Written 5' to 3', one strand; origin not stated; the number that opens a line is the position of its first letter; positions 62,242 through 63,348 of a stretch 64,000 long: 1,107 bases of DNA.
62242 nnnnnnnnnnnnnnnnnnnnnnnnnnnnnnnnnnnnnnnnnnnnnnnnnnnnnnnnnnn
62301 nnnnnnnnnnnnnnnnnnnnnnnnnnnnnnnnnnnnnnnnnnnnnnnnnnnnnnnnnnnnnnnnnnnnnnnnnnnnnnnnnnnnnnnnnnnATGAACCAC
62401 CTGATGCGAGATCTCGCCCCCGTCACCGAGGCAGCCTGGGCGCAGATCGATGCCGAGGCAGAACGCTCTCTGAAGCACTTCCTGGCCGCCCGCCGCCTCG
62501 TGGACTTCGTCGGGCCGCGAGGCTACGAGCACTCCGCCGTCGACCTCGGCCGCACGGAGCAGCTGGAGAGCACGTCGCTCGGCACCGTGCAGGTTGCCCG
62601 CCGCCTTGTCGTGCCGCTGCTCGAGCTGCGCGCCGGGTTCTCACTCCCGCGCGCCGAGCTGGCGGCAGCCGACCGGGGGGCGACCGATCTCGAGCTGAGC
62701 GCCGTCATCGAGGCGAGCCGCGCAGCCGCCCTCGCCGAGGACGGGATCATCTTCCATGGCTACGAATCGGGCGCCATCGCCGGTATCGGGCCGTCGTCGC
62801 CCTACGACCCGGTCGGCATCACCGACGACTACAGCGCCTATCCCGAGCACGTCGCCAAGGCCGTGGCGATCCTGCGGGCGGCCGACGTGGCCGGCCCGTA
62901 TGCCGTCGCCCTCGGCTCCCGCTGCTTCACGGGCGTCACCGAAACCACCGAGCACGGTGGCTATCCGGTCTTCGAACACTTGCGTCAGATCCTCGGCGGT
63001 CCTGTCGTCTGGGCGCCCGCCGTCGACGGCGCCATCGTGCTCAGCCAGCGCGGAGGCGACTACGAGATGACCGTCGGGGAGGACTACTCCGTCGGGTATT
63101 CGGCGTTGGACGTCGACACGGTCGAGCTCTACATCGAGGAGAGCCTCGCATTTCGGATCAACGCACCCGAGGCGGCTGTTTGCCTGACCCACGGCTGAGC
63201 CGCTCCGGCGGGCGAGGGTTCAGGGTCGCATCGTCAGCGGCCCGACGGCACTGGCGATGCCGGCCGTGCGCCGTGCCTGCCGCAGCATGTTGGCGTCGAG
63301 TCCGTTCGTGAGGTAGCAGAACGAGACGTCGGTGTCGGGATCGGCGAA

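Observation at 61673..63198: Family-1 encapsulin operon with a non-classical cargo: a nitrobindin/DUF1794-like beta-barrel protein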

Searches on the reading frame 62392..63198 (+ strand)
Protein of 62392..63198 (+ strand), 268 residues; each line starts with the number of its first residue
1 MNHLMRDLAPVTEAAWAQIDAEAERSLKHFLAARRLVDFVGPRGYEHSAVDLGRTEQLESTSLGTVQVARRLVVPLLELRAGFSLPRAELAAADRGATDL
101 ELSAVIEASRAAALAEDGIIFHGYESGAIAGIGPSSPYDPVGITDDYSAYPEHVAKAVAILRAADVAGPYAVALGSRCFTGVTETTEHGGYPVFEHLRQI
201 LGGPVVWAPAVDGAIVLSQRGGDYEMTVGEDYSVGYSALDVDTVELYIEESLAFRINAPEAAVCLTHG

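Call 3: search_protein_families(library=pfam, proteins=[window:62392-63198:+], max_evalue=0.1)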
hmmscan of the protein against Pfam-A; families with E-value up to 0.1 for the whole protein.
window:62392-63198:+ (268 aa): 1 family
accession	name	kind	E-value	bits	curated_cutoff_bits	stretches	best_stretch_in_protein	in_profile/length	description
PF04454.18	Linocin_M18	-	3.4e-80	269.4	24.3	1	1-253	1-253/253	Encapsulating protein for peroxidase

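Call 4: search_protein_families(library=ncbifam, proteins=[window:62392-63198:+], max_evalue=0.1)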
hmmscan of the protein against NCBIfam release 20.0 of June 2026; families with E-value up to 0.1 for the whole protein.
window:62392-63198:+ (268 aa): 1 family
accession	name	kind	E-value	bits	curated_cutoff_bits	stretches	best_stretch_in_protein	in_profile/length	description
NF041155.2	encap_f1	equivalog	9e-84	280.9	100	1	4-265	1-261/261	family 1 encapsulin nanocompartment shell protein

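Call 30: search_solved_structures(query=window:62392-63195:+, max_evalue=1e-10)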
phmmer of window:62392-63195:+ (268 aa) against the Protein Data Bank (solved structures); distinct sequences matched with E-value up to 1e-10: 25.
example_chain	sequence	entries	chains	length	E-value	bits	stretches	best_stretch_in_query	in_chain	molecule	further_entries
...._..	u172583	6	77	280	4.1e-79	268.7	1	1-265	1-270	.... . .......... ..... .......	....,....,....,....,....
9e5e_A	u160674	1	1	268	1.5e-66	227.6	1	1-265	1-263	Bacteriocin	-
7phm_Z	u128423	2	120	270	6.9e-65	222.1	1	1-267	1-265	29 kDa antigen CFP29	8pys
9bkx_A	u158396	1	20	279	7.1e-65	222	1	1-267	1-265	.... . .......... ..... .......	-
7p1t_A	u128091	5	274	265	9.5e-65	221.6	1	1-267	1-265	29 kDa antigen, Cfp29 | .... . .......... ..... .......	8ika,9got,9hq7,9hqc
9i8d_A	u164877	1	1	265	1.4e-64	221.1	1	1-266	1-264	Encapsulin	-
8u50_A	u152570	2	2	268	8.8e-64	218.5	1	1-265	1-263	Klebsiella pneumoniae family 1 encapsulin shell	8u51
7boj_A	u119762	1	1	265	4.6e-63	216.1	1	1-266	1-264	29 kDa antigen Cfp29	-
9fn9_A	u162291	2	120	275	4.8e-63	216.1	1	1-266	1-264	29 kDa antigen Cfp29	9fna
7bcv_A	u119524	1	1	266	2.9e-62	213.5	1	2-265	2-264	Linocin-M18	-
6i9g_A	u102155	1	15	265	2.2e-60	207.3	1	1-266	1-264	Linocin-M18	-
8dn9_A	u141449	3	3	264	5.9e-57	196.1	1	1-265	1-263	29 kDa antigen cfp29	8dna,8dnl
7odw_A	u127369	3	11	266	2.1e-56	194.3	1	2-266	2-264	Linocin_M18 bacteriocin protein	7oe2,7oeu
7k5w_A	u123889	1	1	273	3.5e-40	141.2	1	2-265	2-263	Maritimacin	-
3dkt_A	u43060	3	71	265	3.8e-40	141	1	2-265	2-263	Maritimacin | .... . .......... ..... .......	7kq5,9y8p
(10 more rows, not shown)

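Call 62: search_solved_structures(query=window:62392-63195:+, max_evalue=1e-60, show_alignments=2)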
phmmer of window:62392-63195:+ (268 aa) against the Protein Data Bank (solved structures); distinct sequences matched with E-value up to 1e-60: 10.
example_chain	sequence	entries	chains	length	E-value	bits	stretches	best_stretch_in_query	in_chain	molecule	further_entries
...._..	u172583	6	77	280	4.1e-79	268.7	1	1-265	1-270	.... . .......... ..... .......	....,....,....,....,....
9e5e_A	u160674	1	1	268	1.5e-66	227.6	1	1-265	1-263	Bacteriocin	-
7phm_Z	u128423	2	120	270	6.9e-65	222.1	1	1-267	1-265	29 kDa antigen CFP29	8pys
9bkx_A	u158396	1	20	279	7.1e-65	222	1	1-267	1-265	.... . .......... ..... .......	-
7p1t_A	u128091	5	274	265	9.5e-65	221.6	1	1-267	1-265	29 kDa antigen, Cfp29 | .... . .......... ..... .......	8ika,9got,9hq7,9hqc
9i8d_A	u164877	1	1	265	1.4e-64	221.1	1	1-266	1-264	Encapsulin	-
8u50_A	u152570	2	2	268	8.8e-64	218.5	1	1-265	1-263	Klebsiella pneumoniae family 1 encapsulin shell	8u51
7boj_A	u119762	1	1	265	4.6e-63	216.1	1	1-266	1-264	29 kDa antigen Cfp29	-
9fn9_A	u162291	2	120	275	4.8e-63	216.1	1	1-266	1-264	29 kDa antigen Cfp29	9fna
7bcv_A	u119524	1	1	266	2.9e-62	213.5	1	2-265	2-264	Linocin-M18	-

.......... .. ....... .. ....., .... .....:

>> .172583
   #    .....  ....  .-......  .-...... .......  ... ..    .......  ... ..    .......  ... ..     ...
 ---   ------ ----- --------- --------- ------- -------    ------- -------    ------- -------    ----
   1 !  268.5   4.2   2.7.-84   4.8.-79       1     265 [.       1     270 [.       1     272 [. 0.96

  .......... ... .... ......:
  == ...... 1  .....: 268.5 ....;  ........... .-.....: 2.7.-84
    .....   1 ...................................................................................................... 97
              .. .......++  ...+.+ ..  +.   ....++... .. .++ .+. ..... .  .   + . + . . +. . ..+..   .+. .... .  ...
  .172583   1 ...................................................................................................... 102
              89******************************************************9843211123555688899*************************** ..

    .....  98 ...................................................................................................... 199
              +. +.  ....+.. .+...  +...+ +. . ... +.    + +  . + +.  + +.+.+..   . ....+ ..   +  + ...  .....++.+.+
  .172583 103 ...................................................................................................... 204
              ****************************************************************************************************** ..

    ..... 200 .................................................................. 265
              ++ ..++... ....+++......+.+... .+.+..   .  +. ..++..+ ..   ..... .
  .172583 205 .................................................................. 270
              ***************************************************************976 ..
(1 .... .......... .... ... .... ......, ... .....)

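Call 64: find_homologous_proteins(query=window:62392-63195:+, max_evalue=1e-20)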
Query window:62392-63195:+ (268 aa): 1488 proteins with E <= 1e-20 among 8000 candidates; the best 120 are listed.
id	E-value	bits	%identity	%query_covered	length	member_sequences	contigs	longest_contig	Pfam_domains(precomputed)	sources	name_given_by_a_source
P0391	3.7e-170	582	100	100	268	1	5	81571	PF04454.19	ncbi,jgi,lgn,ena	ncbi:MAG: family 1 encapsulin nanocompartment shell protein [Acidimicrobiales bacterium]|jgi:unchara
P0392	4.1e-150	516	91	100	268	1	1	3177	PF04454.19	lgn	-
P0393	3.0e-140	484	82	100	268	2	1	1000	PF04454.19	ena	-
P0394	5.2e-140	483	84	99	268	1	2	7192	PF04454.19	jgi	jgi:uncharacterized linocin/CFP29 family protein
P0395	2.6e-134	464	79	100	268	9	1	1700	PF04454.19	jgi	jgi:uncharacterized linocin/CFP29 family protein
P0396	5.0e-134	464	80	100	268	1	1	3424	PF04454.19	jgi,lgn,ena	-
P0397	6.3e-132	457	78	100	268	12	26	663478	PF04454.19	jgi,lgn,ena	jgi:uncharacterized linocin/CFP29 family protein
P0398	1.3e-130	452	77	100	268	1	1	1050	PF04454.19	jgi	-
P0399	2.0e-129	448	76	100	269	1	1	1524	PF04454.19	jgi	jgi:uncharacterized linocin/CFP29 family protein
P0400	6.8e-128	443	75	100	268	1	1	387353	PF04454.19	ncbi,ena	-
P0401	5.1e-126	437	73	100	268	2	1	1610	PF04454.19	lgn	-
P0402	1.7e-125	436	73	100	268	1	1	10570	PF04454.19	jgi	jgi:uncharacterized linocin/CFP29 family protein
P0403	2.2e-125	435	73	100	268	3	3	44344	PF04454.19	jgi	jgi:uncharacterized linocin/CFP29 family protein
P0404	3.5e-125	435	73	100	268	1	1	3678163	PF04454.19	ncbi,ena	-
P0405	6.2e-125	434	72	100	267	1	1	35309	PF04454.19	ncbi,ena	-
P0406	3.3e-124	431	72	100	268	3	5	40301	PF04454.19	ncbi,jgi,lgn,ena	jgi:uncharacterized linocin/CFP29 family protein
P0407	3.5e-124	431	72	100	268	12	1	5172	PF04454.19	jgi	jgi:uncharacterized linocin/CFP29 family protein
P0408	4.5e-124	431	72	100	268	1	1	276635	PF04454.19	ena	-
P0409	5.6e-124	431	75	100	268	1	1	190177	PF04454.19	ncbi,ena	-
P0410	9.5e-124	430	72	100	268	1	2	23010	PF04454.19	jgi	jgi:uncharacterized linocin/CFP29 family protein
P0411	9.9e-124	430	73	100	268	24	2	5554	PF04454.19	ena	-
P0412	1.1e-123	430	72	100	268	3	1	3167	PF04454.19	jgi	jgi:uncharacterized linocin/CFP29 family protein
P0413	2.4e-123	429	74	100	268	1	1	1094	PF04454.19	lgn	-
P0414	2.8e-123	428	72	100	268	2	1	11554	PF04454.19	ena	-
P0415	3.0e-123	428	72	100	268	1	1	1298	PF04454.19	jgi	jgi:uncharacterized linocin/CFP29 family protein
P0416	3.2e-123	428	73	99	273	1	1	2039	PF04454.19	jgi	jgi:uncharacterized linocin/CFP29 family protein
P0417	3.6e-123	428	72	100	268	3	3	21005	PF04454.19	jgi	-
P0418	4.3e-123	428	72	100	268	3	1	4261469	PF04454.19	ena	-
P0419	5.8e-123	427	73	100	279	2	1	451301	PF04454.19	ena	-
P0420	6.5e-123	427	72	100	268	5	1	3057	PF04454.19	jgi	jgi:uncharacterized linocin/CFP29 family protein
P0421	7.0e-123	427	71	100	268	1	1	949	PF04454.19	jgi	jgi:uncharacterized linocin/CFP29 family protein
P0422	8.2e-123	427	73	98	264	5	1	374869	PF04454.19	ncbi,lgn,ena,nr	ncbi:MAG TPA: family 1 encapsulin nanocompartment shell protein [Acidimicrobiales bacterium]|nr:fami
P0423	2.2e-122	425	72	100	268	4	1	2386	PF04454.19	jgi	jgi:uncharacterized linocin/CFP29 family protein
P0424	2.3e-122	425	72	100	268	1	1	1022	PF04454.19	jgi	jgi:uncharacterized linocin/CFP29 family protein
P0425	2.5e-122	425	72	100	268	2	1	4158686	PF04454.19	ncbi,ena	-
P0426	2.5e-122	425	73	100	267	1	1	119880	PF04454.19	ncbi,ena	-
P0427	2.5e-122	425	72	100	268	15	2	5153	PF04454.19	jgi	jgi:uncharacterized linocin/CFP29 family protein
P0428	3.9e-122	425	71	100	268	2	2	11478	PF04454.19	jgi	jgi:uncharacterized linocin/CFP29 family protein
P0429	4.6e-122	424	73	100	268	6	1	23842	PF04454.19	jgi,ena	-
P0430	5.1e-122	424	73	100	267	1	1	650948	PF04454.19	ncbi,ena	-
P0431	6.6e-122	424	72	100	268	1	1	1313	PF04454.19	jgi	jgi:uncharacterized linocin/CFP29 family protein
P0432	8.2e-122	423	70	100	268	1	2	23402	PF04454.19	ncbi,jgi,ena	jgi:uncharacterized linocin/CFP29 family protein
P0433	9.3e-122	423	73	99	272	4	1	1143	PF04454.19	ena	-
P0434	9.3e-122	423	71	100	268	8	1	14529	PF04454.19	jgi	jgi:uncharacterized linocin/CFP29 family protein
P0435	1.2e-121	423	72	100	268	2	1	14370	PF04454.19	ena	-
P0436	1.2e-121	423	71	100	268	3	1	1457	PF04454.19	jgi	jgi:uncharacterized linocin/CFP29 family protein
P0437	1.3e-121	423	73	100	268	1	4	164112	PF04454.19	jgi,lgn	jgi:uncharacterized linocin/CFP29 family protein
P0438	1.3e-121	423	71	100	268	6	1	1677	PF04454.19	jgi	jgi:uncharacterized linocin/CFP29 family protein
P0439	1.5e-121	423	71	100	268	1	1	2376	PF04454.19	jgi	jgi:uncharacterized linocin/CFP29 family protein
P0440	1.7e-121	422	72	100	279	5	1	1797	PF04454.19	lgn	-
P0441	1.7e-121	422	78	96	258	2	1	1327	PF04454.19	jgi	jgi:uncharacterized linocin/CFP29 family protein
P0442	1.8e-121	422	71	100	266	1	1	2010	PF04454.19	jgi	jgi:uncharacterized linocin/CFP29 family protein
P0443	1.8e-121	422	70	100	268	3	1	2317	PF04454.19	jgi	jgi:uncharacterized linocin/CFP29 family protein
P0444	2.0e-121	422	70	100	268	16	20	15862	PF04454.19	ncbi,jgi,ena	jgi:uncharacterized linocin/CFP29 family protein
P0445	2.1e-121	422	70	100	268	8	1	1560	PF04454.19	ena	-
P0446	2.4e-121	422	72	100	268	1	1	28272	PF04454.19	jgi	jgi:uncharacterized linocin/CFP29 family protein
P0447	2.4e-121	422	70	100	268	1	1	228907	PF04454.19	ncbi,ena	-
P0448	5.4e-121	421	72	100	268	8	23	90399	PF04454.19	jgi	jgi:uncharacterized linocin/CFP29 family protein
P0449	5.5e-121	421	73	100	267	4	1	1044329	PF04454.19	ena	-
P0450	5.7e-121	421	71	100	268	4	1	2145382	PF04454.19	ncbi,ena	-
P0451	6.7e-121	420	70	100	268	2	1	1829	PF04454.19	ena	-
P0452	8.2e-121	420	71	100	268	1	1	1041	PF04454.19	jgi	jgi:uncharacterized linocin/CFP29 family protein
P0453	8.4e-121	420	71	100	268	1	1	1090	PF04454.19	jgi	jgi:uncharacterized linocin/CFP29 family protein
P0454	9.8e-121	420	71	100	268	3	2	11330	PF04454.19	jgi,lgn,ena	-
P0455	1.2e-120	420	70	100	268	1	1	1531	PF04454.19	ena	-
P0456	1.2e-120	420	71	100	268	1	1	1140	PF04454.19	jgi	jgi:uncharacterized linocin/CFP29 family protein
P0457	1.7e-120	419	72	100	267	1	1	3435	PF04454.19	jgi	jgi:uncharacterized linocin/CFP29 family protein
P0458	1.8e-120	419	72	100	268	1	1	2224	PF04454.19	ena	-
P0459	2.0e-120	419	71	100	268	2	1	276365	PF04454.19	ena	-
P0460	2.3e-120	419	71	99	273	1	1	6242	PF04454.19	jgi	jgi:uncharacterized linocin/CFP29 family protein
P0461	2.4e-120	419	71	100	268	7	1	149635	PF04454.19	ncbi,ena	-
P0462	2.5e-120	419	72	100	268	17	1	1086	PF04454.19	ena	-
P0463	2.6e-120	419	69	100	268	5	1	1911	PF04454.19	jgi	jgi:uncharacterized linocin/CFP29 family protein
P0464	2.7e-120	418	71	100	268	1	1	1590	PF04454.19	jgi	jgi:uncharacterized linocin/CFP29 family protein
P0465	3.2e-120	418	71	100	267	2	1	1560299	PF04454.19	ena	-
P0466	3.7e-120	418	71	100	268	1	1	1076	PF04454.19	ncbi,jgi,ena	jgi:uncharacterized linocin/CFP29 family protein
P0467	3.9e-120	418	71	100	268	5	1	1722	PF04454.19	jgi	jgi:uncharacterized linocin/CFP29 family protein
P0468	3.9e-120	418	71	100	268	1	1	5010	PF04454.19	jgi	jgi:uncharacterized linocin/CFP29 family protein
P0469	4.0e-120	418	71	100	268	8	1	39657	PF04454.19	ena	-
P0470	4.6e-120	418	69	100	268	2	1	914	PF04454.19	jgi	jgi:uncharacterized linocin/CFP29 family protein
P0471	5.2e-120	418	71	100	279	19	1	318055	PF04454.19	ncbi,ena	-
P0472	5.5e-120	417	71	100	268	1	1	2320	PF04454.19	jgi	jgi:uncharacterized linocin/CFP29 family protein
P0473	5.5e-120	417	71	100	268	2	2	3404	PF04454.19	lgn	-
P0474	5.8e-120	417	70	100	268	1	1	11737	PF04454.19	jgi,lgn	jgi:uncharacterized linocin/CFP29 family protein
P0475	6.1e-120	417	71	100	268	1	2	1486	PF04454.19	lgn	-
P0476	7.1e-120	417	72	100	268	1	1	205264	PF04454.19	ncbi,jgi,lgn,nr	ncbi:MAG TPA: family 1 encapsulin nanocompartment shell protein [Acidimicrobiales bacterium]|jgi:unc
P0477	7.3e-120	417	72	100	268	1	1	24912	PF04454.19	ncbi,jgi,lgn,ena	jgi:uncharacterized linocin/CFP29 family protein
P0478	7.7e-120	417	71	100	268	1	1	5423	PF04454.19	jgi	jgi:uncharacterized linocin/CFP29 family protein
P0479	8.3e-120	417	71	100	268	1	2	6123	PF04454.19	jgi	jgi:uncharacterized linocin/CFP29 family protein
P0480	8.6e-120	417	70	100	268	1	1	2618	PF04454.19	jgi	jgi:uncharacterized linocin/CFP29 family protein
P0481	1.1e-119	416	70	100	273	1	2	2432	PF04454.19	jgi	jgi:uncharacterized linocin/CFP29 family protein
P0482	1.2e-119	416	70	100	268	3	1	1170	PF04454.19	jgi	-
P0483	1.2e-119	416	71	100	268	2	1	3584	PF04454.19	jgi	-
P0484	1.3e-119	416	70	99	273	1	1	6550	PF04454.19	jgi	jgi:uncharacterized linocin/CFP29 family protein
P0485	1.3e-119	416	70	100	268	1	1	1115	PF04454.19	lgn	-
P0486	1.4e-119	416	70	100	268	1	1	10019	PF04454.19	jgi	jgi:uncharacterized linocin/CFP29 family protein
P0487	1.4e-119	416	70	100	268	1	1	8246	PF04454.19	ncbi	-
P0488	1.8e-119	416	69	100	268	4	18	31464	PF04454.19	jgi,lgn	jgi:uncharacterized linocin/CFP29 family protein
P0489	1.8e-119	416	71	100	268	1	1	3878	PF04454.19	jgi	jgi:uncharacterized linocin/CFP29 family protein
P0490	2.5e-119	415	71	100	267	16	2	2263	PF04454.19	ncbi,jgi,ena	jgi:uncharacterized linocin/CFP29 family protein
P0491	2.7e-119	415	72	99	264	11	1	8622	PF04454.19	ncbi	-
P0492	3.0e-119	415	73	98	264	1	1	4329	PF04454.19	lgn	-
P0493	3.6e-119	415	70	100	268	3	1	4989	PF04454.19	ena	-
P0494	3.9e-119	415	69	100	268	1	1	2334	PF04454.19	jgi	jgi:uncharacterized linocin/CFP29 family protein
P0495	5.1e-119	414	71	100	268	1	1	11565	PF04454.19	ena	-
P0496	5.8e-119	414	70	100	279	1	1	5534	PF04454.19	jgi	jgi:uncharacterized linocin/CFP29 family protein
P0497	8.3e-119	414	70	100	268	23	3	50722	PF04454.19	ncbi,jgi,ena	jgi:uncharacterized linocin/CFP29 family protein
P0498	9.2e-119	413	71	100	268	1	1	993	PF04454.19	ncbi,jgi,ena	jgi:uncharacterized linocin/CFP29 family protein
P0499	1.1e-118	413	69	100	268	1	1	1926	PF04454.19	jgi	jgi:uncharacterized linocin/CFP29 family protein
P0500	1.5e-118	413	70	100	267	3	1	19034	PF04454.19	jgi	jgi:uncharacterized linocin/CFP29 family protein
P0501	1.8e-118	413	70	100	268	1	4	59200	PF04454.19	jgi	jgi:uncharacterized linocin/CFP29 family protein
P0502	1.9e-118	412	72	100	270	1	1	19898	PF04454.19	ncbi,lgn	-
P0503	2.1e-118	412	70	100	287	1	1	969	PF04454.19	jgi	jgi:uncharacterized linocin/CFP29 family protein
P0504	2.1e-118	412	69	100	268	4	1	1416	PF04454.19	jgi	jgi:uncharacterized linocin/CFP29 family protein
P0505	2.3e-118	412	70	100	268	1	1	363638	PF04454.19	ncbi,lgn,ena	-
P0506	2.3e-118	412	69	100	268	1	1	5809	PF04454.19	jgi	jgi:uncharacterized linocin/CFP29 family protein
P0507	2.5e-118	412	70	98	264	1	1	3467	PF04454.19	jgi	jgi:uncharacterized linocin/CFP29 family protein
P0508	2.5e-118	412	70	100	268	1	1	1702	PF04454.19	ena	-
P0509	3.0e-118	412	70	100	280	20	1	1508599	PF04454.19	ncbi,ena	-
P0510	3.2e-118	412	70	100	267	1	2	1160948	PF04454.19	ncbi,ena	-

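Call 65: find_encoding_contigs(protein=P0391, flank=10000, max_places=4)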
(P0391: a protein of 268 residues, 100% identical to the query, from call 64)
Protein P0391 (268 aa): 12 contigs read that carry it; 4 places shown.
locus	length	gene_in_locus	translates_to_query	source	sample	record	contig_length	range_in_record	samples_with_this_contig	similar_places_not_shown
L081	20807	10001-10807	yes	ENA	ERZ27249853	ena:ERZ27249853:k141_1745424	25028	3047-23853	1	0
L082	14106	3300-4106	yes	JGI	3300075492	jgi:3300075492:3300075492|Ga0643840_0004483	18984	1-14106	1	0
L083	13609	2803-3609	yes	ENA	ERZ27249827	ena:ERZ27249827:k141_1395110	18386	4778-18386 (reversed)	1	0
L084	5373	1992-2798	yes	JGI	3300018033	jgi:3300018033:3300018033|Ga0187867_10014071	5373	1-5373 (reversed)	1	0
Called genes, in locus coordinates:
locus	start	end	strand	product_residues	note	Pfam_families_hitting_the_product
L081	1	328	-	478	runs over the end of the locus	PF00171:Aldedh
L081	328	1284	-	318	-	PF01791:DeoC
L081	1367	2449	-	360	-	PF00962:A_deaminase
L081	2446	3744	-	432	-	PF02885:Glycos_trans_3N, PF00591:Glycos_transf_3, PF07831:PYNP_C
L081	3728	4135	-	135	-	PF08211:dCMP_cyt_deam_2 (weak), PF00383:dCMP_cyt_deam_1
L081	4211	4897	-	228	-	-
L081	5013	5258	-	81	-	PF10944:DUF2630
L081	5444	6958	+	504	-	PF13671:AAA_33, PF00296:Bac_luciferase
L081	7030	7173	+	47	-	-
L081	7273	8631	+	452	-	PF00144:Beta-lactamase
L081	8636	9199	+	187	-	PF08002:DUF1697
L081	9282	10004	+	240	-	PF08768:THAP4_heme-bd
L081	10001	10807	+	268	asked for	PF04454:Linocin_M18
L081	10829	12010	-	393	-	PF00144:Beta-lactamase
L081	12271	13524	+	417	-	PF03781:FGE-sulfatase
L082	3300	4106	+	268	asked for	PF04454:Linocin_M18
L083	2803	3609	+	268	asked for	PF04454:Linocin_M18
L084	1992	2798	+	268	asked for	PF04454:Linocin_M18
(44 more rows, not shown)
